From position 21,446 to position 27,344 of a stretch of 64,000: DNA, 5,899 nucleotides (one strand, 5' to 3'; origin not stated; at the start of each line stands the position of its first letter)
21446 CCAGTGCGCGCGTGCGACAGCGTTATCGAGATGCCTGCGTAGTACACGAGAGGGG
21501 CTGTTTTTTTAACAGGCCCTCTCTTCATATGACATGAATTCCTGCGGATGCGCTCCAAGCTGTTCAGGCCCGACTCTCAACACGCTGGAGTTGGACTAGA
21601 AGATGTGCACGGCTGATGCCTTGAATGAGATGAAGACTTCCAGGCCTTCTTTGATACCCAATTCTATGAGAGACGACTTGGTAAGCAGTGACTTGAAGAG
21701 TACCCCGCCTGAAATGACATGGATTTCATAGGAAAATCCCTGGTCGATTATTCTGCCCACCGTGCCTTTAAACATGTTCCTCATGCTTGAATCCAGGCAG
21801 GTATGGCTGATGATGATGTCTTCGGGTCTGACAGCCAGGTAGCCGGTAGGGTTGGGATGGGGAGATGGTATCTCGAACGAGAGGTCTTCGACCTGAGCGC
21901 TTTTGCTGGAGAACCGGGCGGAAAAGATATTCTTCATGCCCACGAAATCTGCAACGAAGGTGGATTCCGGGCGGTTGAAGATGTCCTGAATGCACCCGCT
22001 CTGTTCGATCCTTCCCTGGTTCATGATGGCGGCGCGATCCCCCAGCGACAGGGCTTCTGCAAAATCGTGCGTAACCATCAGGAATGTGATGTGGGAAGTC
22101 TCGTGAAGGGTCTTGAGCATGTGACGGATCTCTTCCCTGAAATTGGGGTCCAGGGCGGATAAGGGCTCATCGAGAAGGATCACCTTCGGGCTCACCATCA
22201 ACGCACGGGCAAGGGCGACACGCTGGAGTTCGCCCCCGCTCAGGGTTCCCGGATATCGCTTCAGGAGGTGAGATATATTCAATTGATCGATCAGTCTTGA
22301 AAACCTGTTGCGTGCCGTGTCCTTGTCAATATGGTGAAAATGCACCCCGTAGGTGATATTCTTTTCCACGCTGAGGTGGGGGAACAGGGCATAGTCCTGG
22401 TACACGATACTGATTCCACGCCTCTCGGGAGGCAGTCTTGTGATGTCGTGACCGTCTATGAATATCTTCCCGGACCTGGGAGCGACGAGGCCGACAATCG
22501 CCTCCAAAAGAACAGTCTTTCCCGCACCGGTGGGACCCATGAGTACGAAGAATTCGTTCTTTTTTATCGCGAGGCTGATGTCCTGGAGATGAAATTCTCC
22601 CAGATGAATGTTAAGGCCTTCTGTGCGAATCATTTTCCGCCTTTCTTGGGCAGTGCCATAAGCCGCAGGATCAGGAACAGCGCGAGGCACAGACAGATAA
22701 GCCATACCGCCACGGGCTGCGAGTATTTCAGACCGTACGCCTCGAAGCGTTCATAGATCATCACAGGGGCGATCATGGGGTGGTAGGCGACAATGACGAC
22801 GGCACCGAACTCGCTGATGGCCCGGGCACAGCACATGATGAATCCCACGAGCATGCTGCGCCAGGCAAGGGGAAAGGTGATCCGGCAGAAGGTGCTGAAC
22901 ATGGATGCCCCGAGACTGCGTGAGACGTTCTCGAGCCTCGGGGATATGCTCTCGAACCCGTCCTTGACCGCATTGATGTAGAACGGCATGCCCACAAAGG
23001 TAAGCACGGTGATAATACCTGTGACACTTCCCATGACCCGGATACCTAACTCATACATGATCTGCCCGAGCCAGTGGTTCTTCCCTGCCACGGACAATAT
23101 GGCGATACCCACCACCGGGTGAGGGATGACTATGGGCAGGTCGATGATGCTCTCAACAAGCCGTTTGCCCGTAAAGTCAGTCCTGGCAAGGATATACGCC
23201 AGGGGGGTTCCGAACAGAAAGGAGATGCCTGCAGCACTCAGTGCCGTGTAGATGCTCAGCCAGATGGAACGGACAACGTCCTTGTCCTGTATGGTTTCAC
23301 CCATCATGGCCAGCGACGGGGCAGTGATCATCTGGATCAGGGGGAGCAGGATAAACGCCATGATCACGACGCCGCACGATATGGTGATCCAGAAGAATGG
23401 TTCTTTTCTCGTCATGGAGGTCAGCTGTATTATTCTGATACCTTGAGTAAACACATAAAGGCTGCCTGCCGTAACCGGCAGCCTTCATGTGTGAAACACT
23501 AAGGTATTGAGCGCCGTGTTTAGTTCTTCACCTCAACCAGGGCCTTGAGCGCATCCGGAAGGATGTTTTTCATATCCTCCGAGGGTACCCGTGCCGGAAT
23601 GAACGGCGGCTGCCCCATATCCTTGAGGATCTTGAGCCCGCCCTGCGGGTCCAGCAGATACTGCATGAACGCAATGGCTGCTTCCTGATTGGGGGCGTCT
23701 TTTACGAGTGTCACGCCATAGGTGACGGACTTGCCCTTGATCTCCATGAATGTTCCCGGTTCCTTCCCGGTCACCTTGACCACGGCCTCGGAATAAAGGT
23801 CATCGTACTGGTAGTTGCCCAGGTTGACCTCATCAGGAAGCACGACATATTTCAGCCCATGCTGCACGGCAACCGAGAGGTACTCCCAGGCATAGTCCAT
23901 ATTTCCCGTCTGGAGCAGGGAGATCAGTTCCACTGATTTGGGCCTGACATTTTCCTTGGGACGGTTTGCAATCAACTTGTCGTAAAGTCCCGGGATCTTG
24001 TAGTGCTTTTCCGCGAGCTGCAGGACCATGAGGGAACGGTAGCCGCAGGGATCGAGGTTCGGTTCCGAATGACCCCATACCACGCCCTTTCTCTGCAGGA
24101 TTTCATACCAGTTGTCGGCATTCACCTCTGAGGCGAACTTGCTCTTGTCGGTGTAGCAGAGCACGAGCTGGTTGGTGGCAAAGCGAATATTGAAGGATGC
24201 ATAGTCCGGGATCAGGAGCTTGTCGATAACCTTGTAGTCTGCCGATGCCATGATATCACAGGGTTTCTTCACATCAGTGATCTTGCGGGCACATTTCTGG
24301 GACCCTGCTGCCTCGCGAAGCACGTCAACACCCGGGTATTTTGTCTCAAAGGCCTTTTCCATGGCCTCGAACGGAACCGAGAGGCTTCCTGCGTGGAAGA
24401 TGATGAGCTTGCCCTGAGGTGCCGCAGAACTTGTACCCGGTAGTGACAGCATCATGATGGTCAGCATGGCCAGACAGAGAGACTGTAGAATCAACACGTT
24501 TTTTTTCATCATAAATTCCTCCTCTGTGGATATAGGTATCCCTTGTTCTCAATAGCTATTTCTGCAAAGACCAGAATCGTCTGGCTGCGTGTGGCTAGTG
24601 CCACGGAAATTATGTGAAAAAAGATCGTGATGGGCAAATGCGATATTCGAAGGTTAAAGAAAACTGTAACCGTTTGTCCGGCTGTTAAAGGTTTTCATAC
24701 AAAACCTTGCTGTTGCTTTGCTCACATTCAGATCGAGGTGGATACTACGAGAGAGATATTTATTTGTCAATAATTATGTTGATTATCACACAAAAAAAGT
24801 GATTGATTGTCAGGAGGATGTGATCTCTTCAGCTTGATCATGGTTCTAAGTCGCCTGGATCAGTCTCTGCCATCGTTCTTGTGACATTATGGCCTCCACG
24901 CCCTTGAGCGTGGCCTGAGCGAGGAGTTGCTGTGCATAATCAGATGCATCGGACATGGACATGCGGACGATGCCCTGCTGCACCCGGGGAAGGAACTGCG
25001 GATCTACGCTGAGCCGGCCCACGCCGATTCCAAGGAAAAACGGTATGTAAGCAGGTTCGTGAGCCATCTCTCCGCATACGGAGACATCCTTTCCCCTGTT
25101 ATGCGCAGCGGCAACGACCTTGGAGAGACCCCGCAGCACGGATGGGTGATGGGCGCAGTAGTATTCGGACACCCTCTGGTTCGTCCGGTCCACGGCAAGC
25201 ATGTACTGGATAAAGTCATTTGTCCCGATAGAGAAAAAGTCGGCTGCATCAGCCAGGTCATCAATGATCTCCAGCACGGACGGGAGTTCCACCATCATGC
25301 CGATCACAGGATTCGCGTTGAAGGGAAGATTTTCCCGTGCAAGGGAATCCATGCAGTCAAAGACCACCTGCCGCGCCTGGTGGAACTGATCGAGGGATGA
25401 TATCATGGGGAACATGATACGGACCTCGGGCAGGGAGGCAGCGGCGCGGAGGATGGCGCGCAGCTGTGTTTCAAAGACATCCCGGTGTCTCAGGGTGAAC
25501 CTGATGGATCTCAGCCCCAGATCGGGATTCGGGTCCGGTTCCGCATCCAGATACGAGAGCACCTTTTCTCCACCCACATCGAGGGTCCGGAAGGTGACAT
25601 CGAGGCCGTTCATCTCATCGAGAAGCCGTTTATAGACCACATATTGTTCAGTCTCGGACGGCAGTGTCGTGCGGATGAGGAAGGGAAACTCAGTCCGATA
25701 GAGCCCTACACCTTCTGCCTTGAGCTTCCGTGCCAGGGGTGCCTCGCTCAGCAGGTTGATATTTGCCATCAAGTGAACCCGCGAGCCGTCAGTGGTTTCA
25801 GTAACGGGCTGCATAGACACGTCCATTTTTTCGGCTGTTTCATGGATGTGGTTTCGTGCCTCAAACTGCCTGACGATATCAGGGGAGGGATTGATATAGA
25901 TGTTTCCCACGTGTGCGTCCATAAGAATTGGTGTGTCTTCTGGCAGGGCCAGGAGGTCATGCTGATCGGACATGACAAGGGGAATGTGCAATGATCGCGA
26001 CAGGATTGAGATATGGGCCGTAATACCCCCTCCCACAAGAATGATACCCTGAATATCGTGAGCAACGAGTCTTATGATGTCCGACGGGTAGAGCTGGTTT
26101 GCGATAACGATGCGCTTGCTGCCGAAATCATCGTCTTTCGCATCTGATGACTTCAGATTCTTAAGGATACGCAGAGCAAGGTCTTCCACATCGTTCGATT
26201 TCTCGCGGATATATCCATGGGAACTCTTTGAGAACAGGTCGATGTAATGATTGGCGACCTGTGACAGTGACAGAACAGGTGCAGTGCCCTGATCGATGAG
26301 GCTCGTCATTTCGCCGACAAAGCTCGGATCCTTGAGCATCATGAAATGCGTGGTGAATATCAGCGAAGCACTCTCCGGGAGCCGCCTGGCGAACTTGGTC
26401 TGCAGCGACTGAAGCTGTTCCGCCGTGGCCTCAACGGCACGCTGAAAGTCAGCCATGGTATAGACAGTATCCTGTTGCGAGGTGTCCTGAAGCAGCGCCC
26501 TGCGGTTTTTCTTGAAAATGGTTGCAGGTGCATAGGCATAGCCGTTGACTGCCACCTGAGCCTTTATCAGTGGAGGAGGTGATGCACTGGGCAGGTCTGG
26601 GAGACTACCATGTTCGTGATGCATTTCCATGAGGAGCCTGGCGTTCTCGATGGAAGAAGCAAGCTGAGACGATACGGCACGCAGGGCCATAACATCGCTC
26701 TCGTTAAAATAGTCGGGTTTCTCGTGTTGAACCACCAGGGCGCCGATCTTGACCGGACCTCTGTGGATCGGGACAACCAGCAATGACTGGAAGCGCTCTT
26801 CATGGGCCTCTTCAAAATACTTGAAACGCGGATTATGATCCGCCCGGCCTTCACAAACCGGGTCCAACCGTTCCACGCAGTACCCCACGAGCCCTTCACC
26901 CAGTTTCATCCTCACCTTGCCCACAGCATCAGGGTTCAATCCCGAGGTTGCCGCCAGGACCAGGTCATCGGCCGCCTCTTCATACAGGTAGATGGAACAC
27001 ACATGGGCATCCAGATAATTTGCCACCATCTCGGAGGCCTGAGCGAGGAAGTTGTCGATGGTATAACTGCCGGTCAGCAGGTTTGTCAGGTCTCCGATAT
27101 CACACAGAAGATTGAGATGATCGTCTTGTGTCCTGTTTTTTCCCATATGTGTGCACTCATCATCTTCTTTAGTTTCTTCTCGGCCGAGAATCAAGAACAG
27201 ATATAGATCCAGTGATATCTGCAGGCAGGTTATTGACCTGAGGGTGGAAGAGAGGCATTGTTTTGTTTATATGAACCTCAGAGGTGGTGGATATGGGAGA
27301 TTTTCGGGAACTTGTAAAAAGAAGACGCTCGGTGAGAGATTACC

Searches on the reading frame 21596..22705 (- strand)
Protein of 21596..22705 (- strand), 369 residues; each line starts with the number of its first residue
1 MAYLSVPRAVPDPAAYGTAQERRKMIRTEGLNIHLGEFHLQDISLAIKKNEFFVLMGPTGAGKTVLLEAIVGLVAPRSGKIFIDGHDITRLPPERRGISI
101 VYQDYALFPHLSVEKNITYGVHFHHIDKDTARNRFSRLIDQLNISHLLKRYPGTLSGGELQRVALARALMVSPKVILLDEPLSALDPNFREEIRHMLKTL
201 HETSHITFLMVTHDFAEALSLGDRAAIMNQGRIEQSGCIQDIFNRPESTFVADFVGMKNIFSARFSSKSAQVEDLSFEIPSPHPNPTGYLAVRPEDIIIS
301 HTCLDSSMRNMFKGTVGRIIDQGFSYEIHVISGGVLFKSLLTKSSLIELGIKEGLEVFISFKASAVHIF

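Call 40: search_protein_families(library=pfam, proteins=[window:21596-22705:-])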
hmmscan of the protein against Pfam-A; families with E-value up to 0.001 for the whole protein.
window:21596-22705:- (369 aa): 8 families
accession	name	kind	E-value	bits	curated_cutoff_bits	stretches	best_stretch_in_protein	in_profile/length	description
PF00005.33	ABC_tran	-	1.3e-35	123.4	25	1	40-182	1-136/137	ABC transporter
PF03459.23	TOBE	-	5.9e-12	46.1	22.3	1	306-368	1-64/64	TOBE domain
PF13304.12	AAA_21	-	2.6e-09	38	27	1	161-214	244-299/304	AAA domain, putative AbiEii toxin, Type IV TA system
PF08402.16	TOBE_2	-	2e-06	28.2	21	1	290-369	1-76/76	TOBE domain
PF02463.25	SMC_N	-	2.5e-06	27.5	40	0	139-214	127-198/220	RecF/RecN/SMC N terminal domain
PF00437.27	T2SSE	-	0.00026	20.2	24.9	1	33-81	124-173/370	Type II/IV secretion system protein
PF13555.12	AAA_29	-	0.00063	19.9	27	0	36-78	10-50/61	P-loop containing region of AAA domain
PF13401.12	AAA_22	-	0.00082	20.1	27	0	50-211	5-121/130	AAA domain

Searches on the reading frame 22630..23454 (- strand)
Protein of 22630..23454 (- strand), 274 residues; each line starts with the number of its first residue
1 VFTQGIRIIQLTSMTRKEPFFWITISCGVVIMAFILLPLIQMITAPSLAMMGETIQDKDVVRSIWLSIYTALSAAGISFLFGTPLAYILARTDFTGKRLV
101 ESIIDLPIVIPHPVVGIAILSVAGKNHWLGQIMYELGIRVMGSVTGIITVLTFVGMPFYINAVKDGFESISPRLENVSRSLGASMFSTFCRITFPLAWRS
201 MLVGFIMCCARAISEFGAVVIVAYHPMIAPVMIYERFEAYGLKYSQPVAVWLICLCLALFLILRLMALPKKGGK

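Call 40: search_protein_families(library=pfam, proteins=[window:22630-23454:-])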
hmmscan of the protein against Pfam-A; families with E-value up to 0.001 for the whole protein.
window:22630-23454:- (274 aa): 1 family
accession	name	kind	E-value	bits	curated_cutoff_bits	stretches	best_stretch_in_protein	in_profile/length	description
PF00528.27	BPD_transp_1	-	2.6e-13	50.6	26.4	1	82-262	1-169/184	Binding-protein-dependent transport system inner membrane component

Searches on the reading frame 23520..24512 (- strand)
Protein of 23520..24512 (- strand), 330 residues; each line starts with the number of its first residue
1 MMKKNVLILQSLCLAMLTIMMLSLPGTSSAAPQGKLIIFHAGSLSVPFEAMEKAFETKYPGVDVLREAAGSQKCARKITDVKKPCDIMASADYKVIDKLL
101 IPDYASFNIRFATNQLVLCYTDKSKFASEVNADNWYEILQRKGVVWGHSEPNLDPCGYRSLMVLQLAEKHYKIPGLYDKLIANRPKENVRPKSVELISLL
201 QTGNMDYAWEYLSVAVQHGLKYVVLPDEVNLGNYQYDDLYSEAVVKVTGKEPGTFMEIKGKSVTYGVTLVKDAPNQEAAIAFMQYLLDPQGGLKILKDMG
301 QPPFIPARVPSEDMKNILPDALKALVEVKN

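Call 39: search_protein_families(library=pfam, proteins=[window:23520-24512:-])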
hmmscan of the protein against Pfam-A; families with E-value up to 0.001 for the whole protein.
window:23520-24512:- (330 aa): 3 families
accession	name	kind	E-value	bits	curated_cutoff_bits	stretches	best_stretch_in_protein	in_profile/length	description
PF13531.11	SBP_bac_11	-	1.1e-30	107.6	25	1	38-291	3-217/227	Bacterial extracellular solute-binding protein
PF01547.30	SBP_bac_1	-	3.5e-13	50.6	26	1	49-291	11-305/307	Bacterial extracellular solute-binding protein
PF13416.11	SBP_bac_8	-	0.00021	21.6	27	1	267-315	223-272/279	Bacterial extracellular solute-binding protein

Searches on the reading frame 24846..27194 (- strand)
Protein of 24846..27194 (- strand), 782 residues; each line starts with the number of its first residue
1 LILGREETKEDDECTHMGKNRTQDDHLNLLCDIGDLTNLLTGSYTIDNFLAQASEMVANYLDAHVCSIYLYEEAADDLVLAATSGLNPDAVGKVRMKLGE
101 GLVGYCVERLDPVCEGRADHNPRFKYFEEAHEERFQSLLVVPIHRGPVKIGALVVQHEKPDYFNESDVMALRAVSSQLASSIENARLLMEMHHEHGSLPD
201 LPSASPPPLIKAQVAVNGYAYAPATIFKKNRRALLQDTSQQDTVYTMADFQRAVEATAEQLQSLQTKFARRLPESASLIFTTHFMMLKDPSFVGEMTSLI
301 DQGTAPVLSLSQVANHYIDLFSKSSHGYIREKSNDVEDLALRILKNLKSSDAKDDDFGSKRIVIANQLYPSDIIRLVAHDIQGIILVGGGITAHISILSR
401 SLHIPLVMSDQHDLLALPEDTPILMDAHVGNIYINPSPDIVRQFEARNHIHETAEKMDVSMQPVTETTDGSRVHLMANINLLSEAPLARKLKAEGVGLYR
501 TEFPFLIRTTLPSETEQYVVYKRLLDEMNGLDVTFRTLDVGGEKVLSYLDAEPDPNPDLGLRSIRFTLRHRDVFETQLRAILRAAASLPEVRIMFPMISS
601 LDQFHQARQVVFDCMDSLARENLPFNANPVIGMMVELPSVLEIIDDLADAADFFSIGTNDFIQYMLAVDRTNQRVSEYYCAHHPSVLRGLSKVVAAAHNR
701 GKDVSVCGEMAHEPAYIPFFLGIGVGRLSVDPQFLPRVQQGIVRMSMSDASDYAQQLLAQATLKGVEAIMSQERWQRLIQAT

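Call 39: search_protein_families(library=pfam, proteins=[window:24846-27194:-])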
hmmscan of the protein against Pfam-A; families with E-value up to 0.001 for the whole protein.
window:24846-27194:- (782 aa): 6 families
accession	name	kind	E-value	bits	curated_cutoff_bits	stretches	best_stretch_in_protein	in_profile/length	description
PF02896.24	PEP-utilizers_C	-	3.4e-92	309.2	22.8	1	463-744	10-290/293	PEP-utilising enzyme, PEP-binding domain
PF05524.18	PEP-utilisers_N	-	1.2e-17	64.7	24.4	1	214-331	4-120/121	PEP-utilising enzyme, N-terminal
PF13185.12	GAF_2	-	4.4e-14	53.3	28.6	1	46-183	4-136/136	GAF domain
PF13492.12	GAF_3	-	1.6e-12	48.4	27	1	46-184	2-129/129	GAF domain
PF01590.32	GAF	-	2.2e-12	48.1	22.4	1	47-182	3-133/133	GAF domain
PF00391.29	PEP-utilizers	-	1.5e-10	40.9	23.1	1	360-429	4-71/72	PEP-utilising enzyme, mobile domain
